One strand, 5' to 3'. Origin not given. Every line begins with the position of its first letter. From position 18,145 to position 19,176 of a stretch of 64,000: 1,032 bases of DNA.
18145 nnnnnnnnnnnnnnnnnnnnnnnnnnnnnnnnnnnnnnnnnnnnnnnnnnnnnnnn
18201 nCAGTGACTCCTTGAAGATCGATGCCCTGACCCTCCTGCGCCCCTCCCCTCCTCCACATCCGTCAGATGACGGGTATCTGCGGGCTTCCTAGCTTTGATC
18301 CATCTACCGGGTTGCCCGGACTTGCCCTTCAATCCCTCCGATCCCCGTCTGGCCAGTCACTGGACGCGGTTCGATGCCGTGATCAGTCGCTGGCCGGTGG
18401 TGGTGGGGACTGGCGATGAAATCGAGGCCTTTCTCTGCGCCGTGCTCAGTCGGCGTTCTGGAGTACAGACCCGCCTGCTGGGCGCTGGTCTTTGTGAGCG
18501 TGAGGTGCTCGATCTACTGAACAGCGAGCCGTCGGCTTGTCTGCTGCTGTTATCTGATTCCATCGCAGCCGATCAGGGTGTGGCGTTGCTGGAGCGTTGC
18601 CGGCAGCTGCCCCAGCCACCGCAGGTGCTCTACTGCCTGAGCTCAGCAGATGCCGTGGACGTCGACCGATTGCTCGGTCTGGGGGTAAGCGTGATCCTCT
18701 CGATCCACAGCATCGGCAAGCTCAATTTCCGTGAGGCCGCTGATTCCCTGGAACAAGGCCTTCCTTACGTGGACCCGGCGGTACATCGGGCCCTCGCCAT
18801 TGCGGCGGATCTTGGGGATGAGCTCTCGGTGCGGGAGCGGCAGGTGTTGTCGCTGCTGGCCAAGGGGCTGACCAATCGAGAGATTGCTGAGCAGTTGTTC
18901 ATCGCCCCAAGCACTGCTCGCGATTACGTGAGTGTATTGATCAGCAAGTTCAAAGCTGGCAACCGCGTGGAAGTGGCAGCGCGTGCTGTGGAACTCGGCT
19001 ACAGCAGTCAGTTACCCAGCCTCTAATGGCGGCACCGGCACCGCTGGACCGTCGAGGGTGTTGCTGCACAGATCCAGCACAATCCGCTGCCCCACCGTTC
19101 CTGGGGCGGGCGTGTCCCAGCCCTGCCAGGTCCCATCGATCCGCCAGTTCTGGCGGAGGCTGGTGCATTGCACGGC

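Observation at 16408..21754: Chitinase - LuxR - LysM cassette next to comEC: candidate chitin-sensing surface/competence module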

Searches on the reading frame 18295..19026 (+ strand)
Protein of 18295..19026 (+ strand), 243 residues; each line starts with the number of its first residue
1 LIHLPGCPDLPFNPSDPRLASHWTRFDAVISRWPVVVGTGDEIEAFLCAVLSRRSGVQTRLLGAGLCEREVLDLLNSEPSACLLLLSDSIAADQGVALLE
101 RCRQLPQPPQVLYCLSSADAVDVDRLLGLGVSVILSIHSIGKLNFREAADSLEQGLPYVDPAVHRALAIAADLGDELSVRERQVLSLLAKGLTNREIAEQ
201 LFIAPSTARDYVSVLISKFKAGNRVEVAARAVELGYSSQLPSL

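Call 3: search_protein_families(library=pfam, proteins=[window:18295-19026:+], max_evalue=0.01)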
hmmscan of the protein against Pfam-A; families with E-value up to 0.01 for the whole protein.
window:18295-19026:+ (243 aa): 4 families
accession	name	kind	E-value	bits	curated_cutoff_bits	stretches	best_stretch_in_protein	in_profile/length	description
PF00196.25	GerE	-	8e-16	57.9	23.5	1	176-229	2-55/57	Bacterial regulatory proteins, luxR family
PF13412.12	HTH_24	-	2.6e-05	24.2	21.9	1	181-217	5-43/48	Winged helix-turn-helix DNA-binding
PF08281.18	Sigma70_r4_2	-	7.3e-05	22.8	25.7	1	175-211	9-46/54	Sigma-70, region 4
PF13384.12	HTH_23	-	0.00054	20.1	24.6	1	179-211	4-37/50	Homeodomain-like domain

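Call 4: search_protein_families(library=ncbifam, proteins=[window:18295-19026:+], max_evalue=0.01)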
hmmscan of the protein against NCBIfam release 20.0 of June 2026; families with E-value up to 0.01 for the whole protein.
window:18295-19026:+ (243 aa): 23 families
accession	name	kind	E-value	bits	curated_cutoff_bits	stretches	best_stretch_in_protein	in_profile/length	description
NF047785.1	respo_reg_MadR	equivalog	4.8e-12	45.7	300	1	162-234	134-206/209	MadR family response regulator transcription factor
NF052366.1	photon_PedR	equivalog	3.2e-11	43.2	120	1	176-235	2-61/74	photosynthetic electron transport-dependent transcriptional regulator PedR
NF007685.0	PRK10360.1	equivalog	9.9e-10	38.5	258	1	102-232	66-193/196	response regulator transcription factor UhpA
NF011896.0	PRK15369.1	equivalog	4e-08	33.1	242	1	154-235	122-208/211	two component system response regulator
NF007935.0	PRK10651.1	equivalog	6e-08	32.1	250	1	175-230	154-209/216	two-component system response regulator NarL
NF007403.0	PRK09935.1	equivalog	1.3e-07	31.4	271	1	68-228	38-201/210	fimbria biosynthesis transcriptional regulator FimZ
NF006900.1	PRK09390.1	equivalog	3.1e-07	30.1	255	1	175-227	141-193/203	response regulator FixJ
TIGR03020.2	EpsA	equivalog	5.6e-06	26.2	170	1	151-232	155-246/247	XrtB/PEP-CTERM-associated transcriptional regulator EpsA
NF041232.1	BagY_FevT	exception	9.1e-06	24.8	700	1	176-231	296-351/367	LuxR family transcriptional regulator BagY/FevT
NF003420.0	PRK04841.1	equivalog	1.2e-05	23.5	537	1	177-234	839-896/903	HTH-type transcriptional regulator MalT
NF050132.1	TransRegAbsR2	equivalog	1.9e-05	23.6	850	1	168-210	522-564/582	LuxR family transcriptional regulator AbsR2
NF007505.1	PRK10100.1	equivalog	2.6e-05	24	250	1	176-227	144-195/204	biofilm master transcriptional regulator CsgD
NF052445.1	RespRegMctR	equivalog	6.6e-05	22.4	300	1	152-211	118-179/205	two-component system response regulator MctR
NF038181.1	reg_ATPase_IniR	equivalog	6.7e-05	21.4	750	1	168-227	758-817/827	isoniazid response ATPase/transcriptional regulator IniR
NF041673.1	transregRamA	equivalog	9.2e-05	21.6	500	1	176-232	218-274/280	acetate metabolism transcriptional regulator RamA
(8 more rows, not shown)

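Call 26: find_homologous_proteins(query=window:18295-19026:+)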
Query window:18295-19026:+ (243 aa): 253 proteins with E <= 0.001 among 8000 candidates; the best 120 are listed.
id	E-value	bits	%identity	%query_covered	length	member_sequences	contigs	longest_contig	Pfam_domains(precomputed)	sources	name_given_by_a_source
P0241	8.7e-151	518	99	100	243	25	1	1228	PF13412.13,PF00196.26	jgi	jgi:DNA-binding NarL/FixJ family response regulator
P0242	1.8e-130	452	87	100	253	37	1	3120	PF00196.26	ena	-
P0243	1.2e-129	449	88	98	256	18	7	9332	PF00196.26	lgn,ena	-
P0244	4.3e-112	392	80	97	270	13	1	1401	PF00196.26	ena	-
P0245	1.1e-109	384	79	94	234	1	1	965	PF00196.26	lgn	-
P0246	4.8e-109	382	77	98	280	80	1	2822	PF00196.26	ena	-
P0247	5.8e-109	381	78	96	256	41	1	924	PF00196.26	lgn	-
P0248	1.7e-106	373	76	94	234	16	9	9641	PF00196.26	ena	-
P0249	1.3e-105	371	76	94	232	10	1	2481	PF00196.26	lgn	-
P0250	1.2e-42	164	64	57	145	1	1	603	PF00196.26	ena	-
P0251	6.0e-31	126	42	86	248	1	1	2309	PF00196.26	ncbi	ncbi:MAG: LuxR C-terminal-related transcriptional regulator [Cyanobacteriota bacterium]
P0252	1.3e-28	119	39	86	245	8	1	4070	PF00196.26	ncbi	ncbi:MAG: hypothetical protein RLZZ124_758 [Cyanobacteriota bacterium]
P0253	1.4e-28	118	38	96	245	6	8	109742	PF00196.26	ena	-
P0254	4.3e-27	114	39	86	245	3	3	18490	PF00196.26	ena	-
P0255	8.6e-27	113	39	86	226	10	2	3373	PF00196.26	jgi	-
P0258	2.4e-13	69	34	72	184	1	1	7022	PF00196.26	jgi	jgi:DNA-binding NarL/FixJ family response regulator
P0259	3.9e-9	55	48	28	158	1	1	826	PF00196.26,PF04545.23,PF08281.19,PF00072.31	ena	-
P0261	9.9e-9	54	50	27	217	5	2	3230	PF00196.26,PF00072.31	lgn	-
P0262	1.7e-8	53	43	36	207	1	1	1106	PF00196.26,PF08281.19,PF00072.31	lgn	-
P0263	2.1e-8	52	47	28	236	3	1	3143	PF00196.26,PF08281.19,PF00072.31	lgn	-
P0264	6.0e-8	51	31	85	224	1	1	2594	PF00196.26,PF00072.31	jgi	jgi:DNA-binding NarL/FixJ family response regulator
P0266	1.6e-7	50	38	37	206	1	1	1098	PF00196.26,PF08281.19,PF00072.31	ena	-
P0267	1.8e-7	49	38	37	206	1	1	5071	PF00196.26,PF08281.19,PF00072.31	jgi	jgi:two-component system, NarL family, response regulator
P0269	2.1e-7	49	47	27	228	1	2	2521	PF00196.26,PF08281.19,PF00072.31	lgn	-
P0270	4.0e-7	48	44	26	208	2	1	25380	PF13384.13,PF00196.26,PF08281.19,PF00072.31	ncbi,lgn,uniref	ncbi:response regulator [Stackebrandtia soli]|uniref:response regulator n=1 Tax=Stackebrandtia soli 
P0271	4.1e-7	48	34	73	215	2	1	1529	PF00196.26,PF08281.19,PF00072.31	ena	-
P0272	4.5e-7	48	37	58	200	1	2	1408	PF04967.19,PF00196.26,PF04545.23,PF08281.19,PF00072.31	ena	-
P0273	4.9e-7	48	53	25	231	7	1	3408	PF13936.13,PF00196.26,PF04545.23,PF08281.19,PF00072.31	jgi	-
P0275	9.0e-7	47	35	58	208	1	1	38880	PF00196.26,PF04545.23,PF08281.19,PF00072.31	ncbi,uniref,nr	ncbi:response regulator transcription factor [Synechococcus sp. CS-1332]|uniref:response regulator t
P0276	1.0e-6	47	58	21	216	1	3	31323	PF13412.13,PF00196.26,PF04545.23,PF08281.19,PF00072.31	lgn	-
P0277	1.0e-6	47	31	58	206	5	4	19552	PF00196.26,PF04545.23,PF08281.19,PF00072.31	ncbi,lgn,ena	-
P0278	1.1e-6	47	27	70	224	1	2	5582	PF00196.26,PF04545.23,PF08281.19,PF00072.31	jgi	jgi:two-component system, NarL family, response regulator DevR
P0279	1.2e-6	47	44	26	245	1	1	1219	PF13936.13,PF00196.26,PF00072.31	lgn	-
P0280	1.3e-6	47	56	22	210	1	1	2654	PF00196.26,PF08281.19,PF00072.31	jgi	jgi:two-component system response regulator DevR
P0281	1.6e-6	46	31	80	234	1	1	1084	PF00196.26,PF08281.19,PF00072.31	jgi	jgi:DNA-binding NarL/FixJ family response regulator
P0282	1.7e-6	46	40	34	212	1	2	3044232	PF00196.26,PF08281.19,PF00072.31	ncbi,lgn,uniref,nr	ncbi:response regulator [Galbitalea soli]|uniref:Response regulator transcription factor n=1 Tax=Gal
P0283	1.7e-6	46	50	24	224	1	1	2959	PF00196.26,PF08281.19,PF00072.31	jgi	jgi:two-component system, NarL family, response regulator DevR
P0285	1.9e-6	46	35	52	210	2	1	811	PF00196.26,PF08281.19,PF00072.31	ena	-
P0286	1.9e-6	46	51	24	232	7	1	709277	PF00196.26,PF08281.19,PF00072.31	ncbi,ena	-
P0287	2.0e-6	46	49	26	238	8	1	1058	PF00196.26,PF08281.19,PF00072.31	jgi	-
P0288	2.0e-6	46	41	33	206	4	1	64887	PF00196.26,PF04545.23,PF08281.19,PF00072.31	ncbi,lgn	-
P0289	2.2e-6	46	44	26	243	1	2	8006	PF13936.13,PF00196.26,PF08281.19,PF00072.31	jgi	jgi:DNA-binding NarL/FixJ family response regulator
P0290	2.2e-6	46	48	24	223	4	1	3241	PF00196.26,PF08281.19,PF00072.31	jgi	-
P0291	2.2e-6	46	35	58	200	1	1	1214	PF00196.26,PF04545.23,PF08281.19,PF00072.31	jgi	jgi:two-component system, NarL family, response regulator DesR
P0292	2.3e-6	46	43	33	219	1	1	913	PF00196.26,PF08281.19,PF00072.31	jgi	jgi:DNA-binding NarL/FixJ family response regulator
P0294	2.5e-6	46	39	52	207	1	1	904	PF00196.26,PF08281.19,PF00072.31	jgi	jgi:DNA-binding NarL/FixJ family response regulator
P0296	3.0e-6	45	51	23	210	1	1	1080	PF00196.26,PF08281.19,PF00072.31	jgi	-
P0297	3.4e-6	45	43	37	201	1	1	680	PF00196.26,PF04545.23,PF08281.19,PF00072.31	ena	-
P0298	3.4e-6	45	46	24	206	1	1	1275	PF00196.26,PF08281.19,PF00072.31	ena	-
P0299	3.4e-6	45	46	24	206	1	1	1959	PF00196.26,PF08281.19,PF00072.31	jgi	jgi:DNA-binding NarL/FixJ family response regulator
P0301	3.6e-6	45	54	22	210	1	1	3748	PF00196.26,PF08281.19,PF00072.31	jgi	jgi:two-component system response regulator DevR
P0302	3.6e-6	45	54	21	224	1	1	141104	PF00196.26,PF04545.23,PF08281.19,PF00072.31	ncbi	ncbi:response regulator transcription factor [Streptomyces daliensis]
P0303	3.9e-6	45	54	21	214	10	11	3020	PF00196.26,PF08281.19,PF00072.31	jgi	jgi:two-component system response regulator DevR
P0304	4.1e-6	45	32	57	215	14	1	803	PF00196.26,PF08281.19,PF00072.31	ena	-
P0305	4.4e-6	45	30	58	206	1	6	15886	PF00196.26,PF08281.19,PF00072.31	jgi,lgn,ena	jgi:DNA-binding NarL/FixJ family response regulator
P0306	4.4e-6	45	52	22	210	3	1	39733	PF00196.26,PF08281.19,PF00072.31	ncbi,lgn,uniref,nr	ncbi:response regulator [Glaciibacter superstes]|uniref:response regulator n=1 Tax=Glaciibacter supe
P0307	4.7e-6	45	47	24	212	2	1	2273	PF00196.26,PF00072.31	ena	-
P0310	5.3e-6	45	48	27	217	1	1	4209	PF00196.26,PF08281.19,PF00072.31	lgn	-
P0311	5.7e-6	44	53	23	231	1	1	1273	PF00196.26,PF08281.19,PF00072.31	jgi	jgi:two-component system response regulator DevR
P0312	5.7e-6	44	54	21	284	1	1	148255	PF00196.26,PF04545.23,PF08281.19,PF00072.31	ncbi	ncbi:response regulator [Streptomyces sp. NPDC054796]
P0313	5.9e-6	44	52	22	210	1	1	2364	PF00196.26,PF08281.19,PF00072.31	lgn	-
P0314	5.9e-6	44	48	27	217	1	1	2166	PF00196.26,PF08281.19,PF00072.31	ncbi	-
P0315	6.5e-6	44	46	25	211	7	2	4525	PF13384.13,PF00196.26,PF08281.19,PF00072.31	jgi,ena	jgi:two-component system nitrate/nitrite response regulator NarL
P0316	6.6e-6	44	39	37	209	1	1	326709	PF00196.26,PF08281.19,PF00072.31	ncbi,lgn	ncbi:MAG: response regulator transcription factor [Acidobacteriaceae bacterium]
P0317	7.1e-6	44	51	23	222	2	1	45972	PF00196.26,PF08281.19,PF00072.31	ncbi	-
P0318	7.4e-6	44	48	24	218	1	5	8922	PF00196.26,PF08281.19,PF00072.31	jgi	jgi:two-component system response regulator DevR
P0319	7.4e-6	44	48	22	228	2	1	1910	PF00196.26,PF08281.19,PF00072.31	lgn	-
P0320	7.5e-6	44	37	35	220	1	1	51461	PF00196.26,PF08281.19,PF00072.31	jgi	jgi:two-component system response regulator DevR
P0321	7.7e-6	44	30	58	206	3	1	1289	PF00196.26,PF08281.19,PF00072.31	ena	-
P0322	7.7e-6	44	49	23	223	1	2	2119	PF00196.26,PF08281.19,PF00072.31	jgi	jgi:two-component system response regulator DevR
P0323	7.8e-6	44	46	27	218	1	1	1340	PF00196.26,PF08281.19,PF00072.31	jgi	-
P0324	8.1e-6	44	41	33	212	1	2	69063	PF00196.26,PF08281.19,PF00072.31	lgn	-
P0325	8.9e-6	44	56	22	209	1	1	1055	PF00196.26,PF04545.23,PF08281.19,PF00072.31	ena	-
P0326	9.4e-6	44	49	23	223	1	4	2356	PF00196.26,PF08281.19,PF00072.31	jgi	jgi:two-component system response regulator DevR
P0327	9.4e-6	44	49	23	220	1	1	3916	PF00196.26,PF08281.19,PF00072.31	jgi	jgi:two-component system response regulator DevR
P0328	9.7e-6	44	44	25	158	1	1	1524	PF00196.26,PF04545.23,PF08281.19,PF00072.31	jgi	jgi:DNA-binding NarL/FixJ family response regulator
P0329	9.9e-6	44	49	23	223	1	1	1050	PF00196.26,PF08281.19,PF00072.31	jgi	jgi:two-component system response regulator DevR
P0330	1.0e-5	44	49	23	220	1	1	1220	PF00196.26,PF08281.19,PF00072.31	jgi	jgi:DNA-binding NarL/FixJ family response regulator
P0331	1.1e-5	44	37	38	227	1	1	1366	PF00196.26,PF08281.19,PF00072.31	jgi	jgi:two-component system response regulator DevR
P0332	1.1e-5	44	40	33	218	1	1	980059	PF00196.26,PF08281.19,PF00072.31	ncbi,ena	-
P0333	1.1e-5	43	56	21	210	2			PF00196.26,PF08281.19,PF00072.31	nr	nr:response regulator transcription factor [Desertihabitans aurantiacus]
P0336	1.2e-5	43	48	24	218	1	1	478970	PF00196.26,PF08281.19,PF00072.31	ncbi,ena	-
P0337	1.2e-5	43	43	31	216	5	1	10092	PF00196.26,PF04545.23,PF08281.19,PF00072.31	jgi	jgi:DNA-binding NarL/FixJ family response regulator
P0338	1.3e-5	43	44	24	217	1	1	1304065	PF00196.26,PF08281.19,PF00072.31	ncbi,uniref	ncbi:response regulator [Spongisporangium articulatum]|uniref:Response regulator n=1 Tax=Spongispora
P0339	1.3e-5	43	37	38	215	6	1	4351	PF00196.26,PF08281.19,PF00072.31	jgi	jgi:two-component system response regulator DevR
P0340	1.3e-5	43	51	23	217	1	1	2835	PF00196.26,PF08281.19,PF00072.31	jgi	jgi:two-component system, NarL family, response regulator DevR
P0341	1.5e-5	43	33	52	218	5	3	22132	PF00196.26,PF08281.19,PF00072.31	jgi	jgi:DNA-binding NarL/FixJ family response regulator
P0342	1.5e-5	43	48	24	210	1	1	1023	PF13412.13,PF00196.26,PF08281.19,PF00072.31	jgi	-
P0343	1.5e-5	43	31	55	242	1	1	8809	PF00196.26,PF00072.31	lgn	-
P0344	1.5e-5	43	51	23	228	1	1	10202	PF00196.26,PF08281.19,PF00072.31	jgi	jgi:two-component system response regulator DevR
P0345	1.5e-5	43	49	23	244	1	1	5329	PF00196.26,PF08281.19,PF00072.31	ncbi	ncbi:MAG: response regulator transcription factor [Ilumatobacteraceae bacterium]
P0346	1.6e-5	43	32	53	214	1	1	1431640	PF00196.26,PF08281.19,PF00072.31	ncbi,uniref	ncbi:response regulator [Leifsonia poae]|uniref:response regulator n=1 Tax=Leifsonia poae TaxID=1109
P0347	1.6e-5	43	54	22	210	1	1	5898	PF00196.26,PF08281.19,PF00072.31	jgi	jgi:two-component system response regulator DevR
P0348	1.7e-5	43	48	26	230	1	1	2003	PF00196.26,PF08281.19,PF00072.31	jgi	-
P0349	1.8e-5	43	47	26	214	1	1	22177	PF00196.26,PF08281.19,PF00072.31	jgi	jgi:two-component system response regulator DevR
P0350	1.8e-5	43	51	21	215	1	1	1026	PF00196.26,PF08281.19,PF00072.31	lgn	-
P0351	1.9e-5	43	51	22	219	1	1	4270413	PF00196.26,PF08281.19,PF00072.31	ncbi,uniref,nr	ncbi:response regulator [Ruania halotolerans]|uniref:response regulator n=1 Tax=Ruania halotolerans 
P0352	2.0e-5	43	47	24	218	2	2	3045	PF00196.26,PF08281.19,PF00072.31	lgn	-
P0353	2.0e-5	43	40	37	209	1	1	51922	PF00196.26,PF04545.23,PF08281.19,PF00072.31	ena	-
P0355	2.0e-5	43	50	21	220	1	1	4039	PF00196.26,PF08281.19,PF00072.31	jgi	jgi:two-component system response regulator DevR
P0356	2.1e-5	43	47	23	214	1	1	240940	PF00196.26,PF08281.19,PF00072.31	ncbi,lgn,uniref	ncbi:response regulator [Leifsonia sp. 2MCAF36]|uniref:response regulator n=1 Tax=Leifsonia sp. 2MCA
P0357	2.1e-5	43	51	22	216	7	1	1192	PF00196.26,PF08281.19,PF00072.31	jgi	jgi:DNA-binding NarL/FixJ family response regulator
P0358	2.2e-5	43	49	24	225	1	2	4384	PF00196.26,PF08281.19,PF00072.31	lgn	-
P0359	2.4e-5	42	52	21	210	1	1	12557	PF00196.26,PF08281.19,PF00072.31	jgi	jgi:two-component system response regulator DevR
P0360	2.6e-5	42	46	23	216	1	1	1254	PF00196.26,PF00072.31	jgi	jgi:two-component system, NarL family, response regulator DevR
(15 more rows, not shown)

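Call 48: predict_structure(alignment_id=A3)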
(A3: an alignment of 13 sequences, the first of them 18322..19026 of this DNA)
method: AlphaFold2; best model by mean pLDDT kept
length: 234 residues; sequences in the alignment: 13
mean_pLDDT: 87.0   pTM: 0.69
mean pLDDT of the five models: 87.0, 86.3, 86.2, 85.5, 85.1
residues with pLDDT >= 90: 136; 70-90: 75; 50-70: 19; < 50: 4
segments of 3 or more residues with pLDDT < 50: 1-3
pLDDT, mean of each block of 10 residues (from residue 1): 61 86 95 88 85 95 96 95 93 96 88 89 89 78 93 81 69 91 95 96 93 91 74 49
secondary structure, 60 per line:
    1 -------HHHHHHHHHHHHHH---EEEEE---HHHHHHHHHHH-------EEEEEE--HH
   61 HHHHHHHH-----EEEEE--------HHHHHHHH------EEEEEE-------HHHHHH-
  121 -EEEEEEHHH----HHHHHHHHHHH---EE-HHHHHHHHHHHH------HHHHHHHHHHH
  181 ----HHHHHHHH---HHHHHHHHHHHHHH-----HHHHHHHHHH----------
elements in order: H8-21 E25-29 H33-43 E51-56 H59-68 E74-78 H87-94 E101-106 H114-119 E122-127 H135-145 H152-163 H170-180 H185-192 H196-209 H215-224

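Call 51: fold_search(model_id=the predicted structure, library=pdb)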
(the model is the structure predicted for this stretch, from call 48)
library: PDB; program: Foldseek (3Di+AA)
matches with E <= 10: 1468; with E <= 0.001: 53
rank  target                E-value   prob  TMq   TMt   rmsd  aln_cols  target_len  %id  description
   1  4zmr_A                4.9e-10  1.00  0.46  0.51  10.9       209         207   24  Structural characterization of the full-length response regulator spr1814 in complex with a phosphate analogue reveals (released 2016-04-27)
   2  4hye_A                1.4e-09  1.00  0.48  0.56  11.8       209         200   25  Crystal structure of a response regulator spr1814 from Streptococcus pneumoniae reveals unique interdomain contacts am (released 2013-06-05)
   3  5hev_B                6.1e-09  1.00  0.52  0.57   6.4       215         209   19  Crystal Structure of the beryllofluoride-activated LiaR from Enterococcus faecium (released 2016-11-16)
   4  5hev_C                1.5e-08  1.00  0.47  0.52  13.9       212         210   18  Crystal Structure of the beryllofluoride-activated LiaR from Enterococcus faecium (released 2016-11-16)
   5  4ldz_B                1.8e-08  1.00  0.48  0.57   7.0       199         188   18  Crystal structure of the full-length response regulator DesR in the active state (released 2014-07-16)
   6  5hev_A                4.4e-08  1.00  0.51  0.56   6.5       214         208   19  Crystal Structure of the beryllofluoride-activated LiaR from Enterococcus faecium (released 2016-11-16)
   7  4ldz_A                4.9e-08  1.00  0.47  0.55  10.4       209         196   18  Crystal structure of the full-length response regulator DesR in the active state (released 2014-07-16)
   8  4gvp_A                8.9e-08  1.00  0.40  0.45  16.9       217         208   24  Crystal Structure of the Response Regulator Protein VraR from Staphylococcus aureus (released 2013-05-08)
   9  5xt2_A                6.1e-07  1.00  0.41  0.47  16.7       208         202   24  Crystal structures of full-length FixJ from B. japonicum crystallized in space group P212121 (released 2018-05-23)
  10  5w43_A                6.8e-07  1.00  0.48  0.55  11.1       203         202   17  Structure of the two-component response regulator RcsB-DNA complex (released 2018-03-07)
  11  5xt2_B                1.0e-06  1.00  0.42  0.48  16.8       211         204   23  Crystal structures of full-length FixJ from B. japonicum crystallized in space group P212121 (released 2018-05-23)
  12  5xso                  1.1e-06  1.00  0.44  0.50  15.1       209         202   23  Crystal structure of full-length FixJ from B. japonicum crystallized in space group C2221 (released 2018-05-23)
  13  1yio                  1.2e-06  1.00  0.38  0.44  16.9       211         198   21  Crystallographic structure of response regulator StyR from Pseudomonas fluorescens (released 2005-09-27)
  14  1a04_A                1.5e-06  1.00  0.41  0.46  18.1       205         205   22  THE STRUCTURE OF THE NITRATE/NITRITE RESPONSE REGULATOR PROTEIN NARL IN THE MONOCLINIC C2 CRYSTAL FORM (released 1998-03-18)
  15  5o8z_B                1.9e-06  1.00  0.48  0.53  11.9       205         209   18  Conformational dynamism for DNA interaction in Salmonella typhimurium RcsB response regulator. (released 2017-11-15)
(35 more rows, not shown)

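Call 66: find_encoding_contigs(protein=P0253, flank=6000, max_places=3)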
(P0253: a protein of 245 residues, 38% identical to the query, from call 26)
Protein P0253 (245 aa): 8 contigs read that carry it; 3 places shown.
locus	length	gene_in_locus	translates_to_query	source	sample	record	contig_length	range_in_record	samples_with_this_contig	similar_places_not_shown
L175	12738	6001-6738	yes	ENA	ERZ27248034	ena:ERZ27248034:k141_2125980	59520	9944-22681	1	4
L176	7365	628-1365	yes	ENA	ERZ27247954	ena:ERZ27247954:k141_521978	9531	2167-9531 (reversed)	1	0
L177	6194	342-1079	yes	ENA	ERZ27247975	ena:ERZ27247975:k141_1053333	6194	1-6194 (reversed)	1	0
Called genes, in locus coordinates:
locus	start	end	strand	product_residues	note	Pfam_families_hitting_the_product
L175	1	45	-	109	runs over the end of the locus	PF01329:Pterin_4a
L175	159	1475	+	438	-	PF00999:Na_H_Exchanger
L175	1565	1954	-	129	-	PF01850:PIN, PF13470:PIN_3 (weak)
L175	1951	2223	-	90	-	PF02604:PhdYeFM_antitox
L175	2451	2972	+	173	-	PF09335:VTT_dom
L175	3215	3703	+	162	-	PF00196:GerE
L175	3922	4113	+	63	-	-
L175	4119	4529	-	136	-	PF01850:PIN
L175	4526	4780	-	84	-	PF04014:MazE_antitoxin (weak)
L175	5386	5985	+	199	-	PF09335:VTT_dom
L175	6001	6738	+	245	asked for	PF00196:GerE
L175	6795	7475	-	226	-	PF08843:AbiEii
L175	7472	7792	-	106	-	-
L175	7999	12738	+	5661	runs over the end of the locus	PF01839:FG-GAP (weak), PF13088:BNR_2 (faint), PF13448:DUF4114 (weak)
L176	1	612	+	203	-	?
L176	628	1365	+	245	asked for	PF00196:GerE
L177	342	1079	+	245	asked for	PF00196:GerE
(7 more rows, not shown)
